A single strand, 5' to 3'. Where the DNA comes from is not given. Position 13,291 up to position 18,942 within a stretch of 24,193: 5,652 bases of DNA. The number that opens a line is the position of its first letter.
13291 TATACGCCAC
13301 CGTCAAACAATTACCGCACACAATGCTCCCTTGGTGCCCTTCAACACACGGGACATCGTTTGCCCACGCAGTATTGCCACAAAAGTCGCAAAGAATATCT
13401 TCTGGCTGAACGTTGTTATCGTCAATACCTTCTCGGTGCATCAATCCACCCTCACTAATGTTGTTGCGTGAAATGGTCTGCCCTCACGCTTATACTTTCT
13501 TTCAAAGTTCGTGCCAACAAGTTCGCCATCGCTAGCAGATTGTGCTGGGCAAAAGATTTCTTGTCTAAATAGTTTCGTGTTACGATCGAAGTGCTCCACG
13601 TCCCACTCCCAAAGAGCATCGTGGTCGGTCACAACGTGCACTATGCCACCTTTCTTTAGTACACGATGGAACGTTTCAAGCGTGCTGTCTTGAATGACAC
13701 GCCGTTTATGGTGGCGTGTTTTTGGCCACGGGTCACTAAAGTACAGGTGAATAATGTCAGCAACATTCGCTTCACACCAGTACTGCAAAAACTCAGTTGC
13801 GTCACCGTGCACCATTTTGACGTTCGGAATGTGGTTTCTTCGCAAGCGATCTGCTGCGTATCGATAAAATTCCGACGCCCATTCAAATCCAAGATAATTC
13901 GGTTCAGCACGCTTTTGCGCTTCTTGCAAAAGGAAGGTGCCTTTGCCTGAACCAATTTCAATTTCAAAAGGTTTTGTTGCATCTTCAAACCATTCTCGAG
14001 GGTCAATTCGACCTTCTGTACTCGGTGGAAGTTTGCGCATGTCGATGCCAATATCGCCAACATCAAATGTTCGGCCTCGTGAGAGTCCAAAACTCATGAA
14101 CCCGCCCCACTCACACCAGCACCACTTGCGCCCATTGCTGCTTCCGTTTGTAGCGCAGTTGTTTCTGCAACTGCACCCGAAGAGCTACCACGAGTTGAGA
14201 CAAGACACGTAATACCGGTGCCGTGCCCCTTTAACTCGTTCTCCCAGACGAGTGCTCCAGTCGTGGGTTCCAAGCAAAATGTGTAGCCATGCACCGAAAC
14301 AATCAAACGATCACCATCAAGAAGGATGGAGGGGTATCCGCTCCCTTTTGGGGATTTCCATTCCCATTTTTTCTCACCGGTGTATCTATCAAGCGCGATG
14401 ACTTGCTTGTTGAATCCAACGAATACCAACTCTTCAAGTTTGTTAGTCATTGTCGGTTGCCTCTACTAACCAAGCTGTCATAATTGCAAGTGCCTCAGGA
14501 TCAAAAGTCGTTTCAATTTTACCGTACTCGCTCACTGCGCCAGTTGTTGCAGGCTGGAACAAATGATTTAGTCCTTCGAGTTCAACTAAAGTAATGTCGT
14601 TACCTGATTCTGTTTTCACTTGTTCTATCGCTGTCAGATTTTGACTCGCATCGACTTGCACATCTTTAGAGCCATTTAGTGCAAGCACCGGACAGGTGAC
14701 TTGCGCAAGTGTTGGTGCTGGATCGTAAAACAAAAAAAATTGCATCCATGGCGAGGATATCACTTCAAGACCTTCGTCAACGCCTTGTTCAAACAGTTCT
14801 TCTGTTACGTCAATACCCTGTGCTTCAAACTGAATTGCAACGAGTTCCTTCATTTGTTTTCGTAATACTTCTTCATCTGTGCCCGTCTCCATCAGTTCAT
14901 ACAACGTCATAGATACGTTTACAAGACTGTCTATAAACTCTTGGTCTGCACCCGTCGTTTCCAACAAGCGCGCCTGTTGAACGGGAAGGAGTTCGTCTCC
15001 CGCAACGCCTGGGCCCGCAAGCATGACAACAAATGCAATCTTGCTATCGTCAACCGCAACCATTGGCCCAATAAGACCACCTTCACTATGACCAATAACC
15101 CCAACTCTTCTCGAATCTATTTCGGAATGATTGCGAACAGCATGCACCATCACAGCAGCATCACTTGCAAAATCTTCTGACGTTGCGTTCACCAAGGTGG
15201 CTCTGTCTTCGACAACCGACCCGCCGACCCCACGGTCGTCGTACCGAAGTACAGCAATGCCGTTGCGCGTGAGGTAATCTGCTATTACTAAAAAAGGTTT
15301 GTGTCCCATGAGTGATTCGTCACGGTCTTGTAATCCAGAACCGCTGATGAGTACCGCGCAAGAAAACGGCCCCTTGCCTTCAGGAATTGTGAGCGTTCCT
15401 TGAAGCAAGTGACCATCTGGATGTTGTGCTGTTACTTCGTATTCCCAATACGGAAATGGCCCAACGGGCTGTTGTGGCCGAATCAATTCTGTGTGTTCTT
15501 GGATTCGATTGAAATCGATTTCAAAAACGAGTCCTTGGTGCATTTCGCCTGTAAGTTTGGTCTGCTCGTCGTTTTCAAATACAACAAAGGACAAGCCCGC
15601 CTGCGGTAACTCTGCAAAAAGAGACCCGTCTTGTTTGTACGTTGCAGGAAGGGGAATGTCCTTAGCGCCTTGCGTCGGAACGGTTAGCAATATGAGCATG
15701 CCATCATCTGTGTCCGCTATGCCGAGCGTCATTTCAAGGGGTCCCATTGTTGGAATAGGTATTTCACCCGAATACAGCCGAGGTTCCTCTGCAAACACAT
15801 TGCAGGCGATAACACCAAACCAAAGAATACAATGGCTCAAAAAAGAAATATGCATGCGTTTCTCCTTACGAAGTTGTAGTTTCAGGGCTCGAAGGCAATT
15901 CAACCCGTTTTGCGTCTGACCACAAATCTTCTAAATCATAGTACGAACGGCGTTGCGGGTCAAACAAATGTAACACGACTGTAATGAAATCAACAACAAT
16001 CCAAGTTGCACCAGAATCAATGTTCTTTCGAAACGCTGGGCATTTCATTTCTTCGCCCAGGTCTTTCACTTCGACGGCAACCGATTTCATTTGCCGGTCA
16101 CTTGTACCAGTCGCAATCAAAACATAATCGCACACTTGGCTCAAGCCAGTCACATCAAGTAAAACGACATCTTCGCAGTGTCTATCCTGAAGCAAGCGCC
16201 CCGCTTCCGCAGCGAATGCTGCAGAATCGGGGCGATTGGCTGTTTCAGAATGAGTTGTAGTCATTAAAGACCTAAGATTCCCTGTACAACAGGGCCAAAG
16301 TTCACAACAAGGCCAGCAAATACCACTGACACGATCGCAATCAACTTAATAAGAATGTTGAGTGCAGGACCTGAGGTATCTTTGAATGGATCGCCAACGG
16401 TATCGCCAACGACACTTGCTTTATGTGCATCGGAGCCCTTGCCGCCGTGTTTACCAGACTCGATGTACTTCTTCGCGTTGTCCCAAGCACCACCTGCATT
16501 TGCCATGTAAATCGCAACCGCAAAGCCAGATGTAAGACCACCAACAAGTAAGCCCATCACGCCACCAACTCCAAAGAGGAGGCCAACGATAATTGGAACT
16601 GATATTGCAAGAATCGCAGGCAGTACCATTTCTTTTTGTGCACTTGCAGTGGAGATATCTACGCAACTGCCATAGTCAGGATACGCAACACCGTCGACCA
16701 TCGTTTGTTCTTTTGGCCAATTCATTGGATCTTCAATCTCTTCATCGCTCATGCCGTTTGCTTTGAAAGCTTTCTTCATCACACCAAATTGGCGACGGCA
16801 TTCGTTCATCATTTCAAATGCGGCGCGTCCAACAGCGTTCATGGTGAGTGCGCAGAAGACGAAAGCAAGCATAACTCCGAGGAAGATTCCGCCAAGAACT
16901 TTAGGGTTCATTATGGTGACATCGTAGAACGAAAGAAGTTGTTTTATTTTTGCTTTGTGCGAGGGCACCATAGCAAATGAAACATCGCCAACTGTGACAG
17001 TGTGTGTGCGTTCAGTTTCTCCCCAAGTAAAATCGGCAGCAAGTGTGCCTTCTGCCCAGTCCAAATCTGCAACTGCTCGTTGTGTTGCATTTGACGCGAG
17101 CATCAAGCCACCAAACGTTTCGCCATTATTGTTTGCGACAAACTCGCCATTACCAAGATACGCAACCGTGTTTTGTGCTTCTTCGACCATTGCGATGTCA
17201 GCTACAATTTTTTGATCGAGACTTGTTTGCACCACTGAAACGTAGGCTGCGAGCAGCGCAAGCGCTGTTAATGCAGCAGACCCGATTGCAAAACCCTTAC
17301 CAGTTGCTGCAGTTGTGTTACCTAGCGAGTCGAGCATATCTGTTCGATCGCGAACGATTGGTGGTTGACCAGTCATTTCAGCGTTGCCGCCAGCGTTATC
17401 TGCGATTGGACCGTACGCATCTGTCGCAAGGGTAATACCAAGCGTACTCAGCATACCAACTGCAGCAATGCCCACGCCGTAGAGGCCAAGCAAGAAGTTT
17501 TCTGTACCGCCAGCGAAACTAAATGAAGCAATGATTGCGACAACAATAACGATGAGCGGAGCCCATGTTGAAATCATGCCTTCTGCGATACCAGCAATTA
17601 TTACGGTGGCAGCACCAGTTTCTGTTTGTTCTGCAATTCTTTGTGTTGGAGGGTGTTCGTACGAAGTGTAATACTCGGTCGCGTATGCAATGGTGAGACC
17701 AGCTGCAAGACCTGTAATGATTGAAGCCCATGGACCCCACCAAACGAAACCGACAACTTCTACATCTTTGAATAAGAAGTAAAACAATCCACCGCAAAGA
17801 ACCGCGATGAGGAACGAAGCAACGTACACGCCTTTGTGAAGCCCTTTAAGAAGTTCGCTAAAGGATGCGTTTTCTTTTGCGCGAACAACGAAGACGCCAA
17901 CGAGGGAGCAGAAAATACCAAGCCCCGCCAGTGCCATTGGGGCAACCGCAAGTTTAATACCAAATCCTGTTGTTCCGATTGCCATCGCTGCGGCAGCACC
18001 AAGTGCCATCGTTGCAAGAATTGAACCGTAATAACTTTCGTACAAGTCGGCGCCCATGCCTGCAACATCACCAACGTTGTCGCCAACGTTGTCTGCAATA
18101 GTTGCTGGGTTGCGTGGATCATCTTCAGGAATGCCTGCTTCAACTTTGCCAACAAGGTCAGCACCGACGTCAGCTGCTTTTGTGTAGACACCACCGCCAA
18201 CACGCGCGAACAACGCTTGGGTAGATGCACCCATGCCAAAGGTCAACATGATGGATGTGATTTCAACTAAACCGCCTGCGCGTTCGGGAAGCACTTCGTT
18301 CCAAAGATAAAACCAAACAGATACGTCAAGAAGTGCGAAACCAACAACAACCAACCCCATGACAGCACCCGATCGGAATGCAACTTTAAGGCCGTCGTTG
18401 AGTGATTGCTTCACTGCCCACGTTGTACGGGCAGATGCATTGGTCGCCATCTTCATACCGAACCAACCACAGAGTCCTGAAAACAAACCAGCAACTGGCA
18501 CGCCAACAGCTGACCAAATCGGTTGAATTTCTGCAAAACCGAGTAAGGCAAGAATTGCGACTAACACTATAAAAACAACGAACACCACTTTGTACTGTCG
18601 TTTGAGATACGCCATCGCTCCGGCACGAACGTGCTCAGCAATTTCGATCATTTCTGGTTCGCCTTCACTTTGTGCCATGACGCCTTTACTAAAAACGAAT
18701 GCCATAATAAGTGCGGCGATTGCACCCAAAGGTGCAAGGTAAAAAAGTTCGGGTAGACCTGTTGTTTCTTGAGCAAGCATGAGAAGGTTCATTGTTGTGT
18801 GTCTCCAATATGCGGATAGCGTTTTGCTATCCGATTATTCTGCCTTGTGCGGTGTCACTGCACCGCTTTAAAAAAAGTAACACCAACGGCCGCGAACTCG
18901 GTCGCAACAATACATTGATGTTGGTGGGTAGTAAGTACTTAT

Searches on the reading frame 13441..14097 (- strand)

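Call 11: search_protein_families(library=pfam, proteins=[window:13441-14097:-])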
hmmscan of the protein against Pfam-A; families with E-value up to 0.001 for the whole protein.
window:13441-14097:- (218 aa): 6 families
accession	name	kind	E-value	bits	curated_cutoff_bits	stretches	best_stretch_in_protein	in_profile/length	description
PF02390.23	Methyltransf_4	-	6.7e-39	133.5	24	1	43-209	3-170/173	Putative methyltransferase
PF13847.12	Methyltransf_31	-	7.9e-09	35.8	27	1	46-165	8-118/145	Methyltransferase domain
PF13649.12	Methyltransf_25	-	1.5e-06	29.3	27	1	47-151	3-97/97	Methyltransferase domain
PF13578.12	Methyltransf_24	-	2.1e-05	25.8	26.3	1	46-155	1-102/105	Methyltransferase domain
PF08241.18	Methyltransf_11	-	0.00012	23.1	21.2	1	47-153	2-93/95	Methyltransferase domain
PF08242.18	Methyltransf_12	-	0.00015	22.9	30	1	46-152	1-97/98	Methyltransferase domain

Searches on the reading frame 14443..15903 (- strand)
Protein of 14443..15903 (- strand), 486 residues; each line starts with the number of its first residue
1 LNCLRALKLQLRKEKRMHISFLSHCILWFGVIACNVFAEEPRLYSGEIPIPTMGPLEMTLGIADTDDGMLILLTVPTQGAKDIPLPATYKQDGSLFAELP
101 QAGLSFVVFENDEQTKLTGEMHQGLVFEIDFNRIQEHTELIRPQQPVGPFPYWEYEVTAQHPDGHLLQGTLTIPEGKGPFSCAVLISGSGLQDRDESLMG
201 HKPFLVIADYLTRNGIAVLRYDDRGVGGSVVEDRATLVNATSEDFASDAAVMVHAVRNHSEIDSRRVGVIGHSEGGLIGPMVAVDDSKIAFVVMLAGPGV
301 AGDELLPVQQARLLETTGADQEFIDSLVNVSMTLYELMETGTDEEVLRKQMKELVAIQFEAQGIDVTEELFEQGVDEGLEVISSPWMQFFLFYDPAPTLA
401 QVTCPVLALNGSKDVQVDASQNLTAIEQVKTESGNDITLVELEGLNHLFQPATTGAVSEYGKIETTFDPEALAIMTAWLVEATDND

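Call 11: search_protein_families(library=pfam, proteins=[window:14443-15903:-])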
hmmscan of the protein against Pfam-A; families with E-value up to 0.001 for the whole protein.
window:14443-15903:- (486 aa): 6 families
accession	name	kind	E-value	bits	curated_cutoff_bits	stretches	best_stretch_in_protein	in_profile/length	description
PF12146.15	Hydrolase_4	-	2.2e-12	47.3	27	1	207-311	23-122/239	Serine aminopeptidase, S33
PF00561.26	Abhydrolase_1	-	2e-08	34.6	25.8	1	204-429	16-224/245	alpha/beta hydrolase fold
PF00326.27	Peptidase_S9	-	6.5e-08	32.8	22.6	1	209-300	8-98/213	Prolyl oligopeptidase family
PF12697.13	Abhydrolase_6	-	1.1e-07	33.1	26.3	1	205-450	20-207/217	Alpha/beta hydrolase family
PF08840.17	BAAT_C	-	8.1e-06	26.5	20.9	1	255-340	12-96/210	BAAT / Acyl-CoA thioester hydrolase C terminal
PF12695.13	Abhydrolase_5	-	0.00019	21.7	27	0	395-447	91-140/164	Alpha/beta hydrolase family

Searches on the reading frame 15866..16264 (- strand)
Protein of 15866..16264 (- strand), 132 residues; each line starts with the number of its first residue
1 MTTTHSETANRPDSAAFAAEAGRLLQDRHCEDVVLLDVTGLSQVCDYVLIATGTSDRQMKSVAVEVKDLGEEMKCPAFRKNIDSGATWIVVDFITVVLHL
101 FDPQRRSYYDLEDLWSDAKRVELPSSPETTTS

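Call 11: search_protein_families(library=pfam, proteins=[window:15866-16264:-])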
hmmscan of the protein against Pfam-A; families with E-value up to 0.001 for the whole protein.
window:15866-16264:- (132 aa): 1 family
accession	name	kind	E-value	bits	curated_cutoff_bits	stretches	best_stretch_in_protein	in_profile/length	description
PF02410.21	RsfS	-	1.1e-24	87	21.6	1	22-115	4-98/98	Ribosomal silencing factor during starvation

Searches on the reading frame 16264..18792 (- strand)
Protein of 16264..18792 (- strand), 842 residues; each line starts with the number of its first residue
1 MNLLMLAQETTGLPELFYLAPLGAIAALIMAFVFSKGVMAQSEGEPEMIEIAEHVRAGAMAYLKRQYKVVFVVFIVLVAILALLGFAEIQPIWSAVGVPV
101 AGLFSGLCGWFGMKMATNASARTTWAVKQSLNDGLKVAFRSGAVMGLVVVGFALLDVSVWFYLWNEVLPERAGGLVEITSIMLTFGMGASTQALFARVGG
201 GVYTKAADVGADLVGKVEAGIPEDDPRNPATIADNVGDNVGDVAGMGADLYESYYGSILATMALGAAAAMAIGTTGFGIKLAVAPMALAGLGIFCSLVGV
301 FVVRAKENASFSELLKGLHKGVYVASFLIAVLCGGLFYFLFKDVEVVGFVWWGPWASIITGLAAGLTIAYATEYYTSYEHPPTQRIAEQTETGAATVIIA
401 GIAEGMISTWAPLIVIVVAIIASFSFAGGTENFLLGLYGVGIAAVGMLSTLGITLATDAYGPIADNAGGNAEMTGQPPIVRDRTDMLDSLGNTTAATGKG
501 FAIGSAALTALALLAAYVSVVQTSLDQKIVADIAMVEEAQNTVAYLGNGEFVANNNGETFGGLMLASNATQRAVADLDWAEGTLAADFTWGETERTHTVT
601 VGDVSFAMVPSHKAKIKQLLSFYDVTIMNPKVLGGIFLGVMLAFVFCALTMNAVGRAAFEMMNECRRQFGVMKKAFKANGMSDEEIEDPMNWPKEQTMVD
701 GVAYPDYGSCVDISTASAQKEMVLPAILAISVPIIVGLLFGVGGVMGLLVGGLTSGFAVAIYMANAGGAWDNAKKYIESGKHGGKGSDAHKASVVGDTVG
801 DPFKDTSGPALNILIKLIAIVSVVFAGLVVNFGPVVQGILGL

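Call 11: search_protein_families(library=pfam, proteins=[window:16264-18792:-])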
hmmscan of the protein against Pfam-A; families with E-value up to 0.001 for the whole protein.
window:16264-18792:- (842 aa): 1 family
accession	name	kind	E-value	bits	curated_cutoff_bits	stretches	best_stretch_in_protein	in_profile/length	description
PF03030.21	H_PPase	-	5.5e-247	822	29.7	1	25-825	1-645/645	Inorganic H+ pyrophosphatase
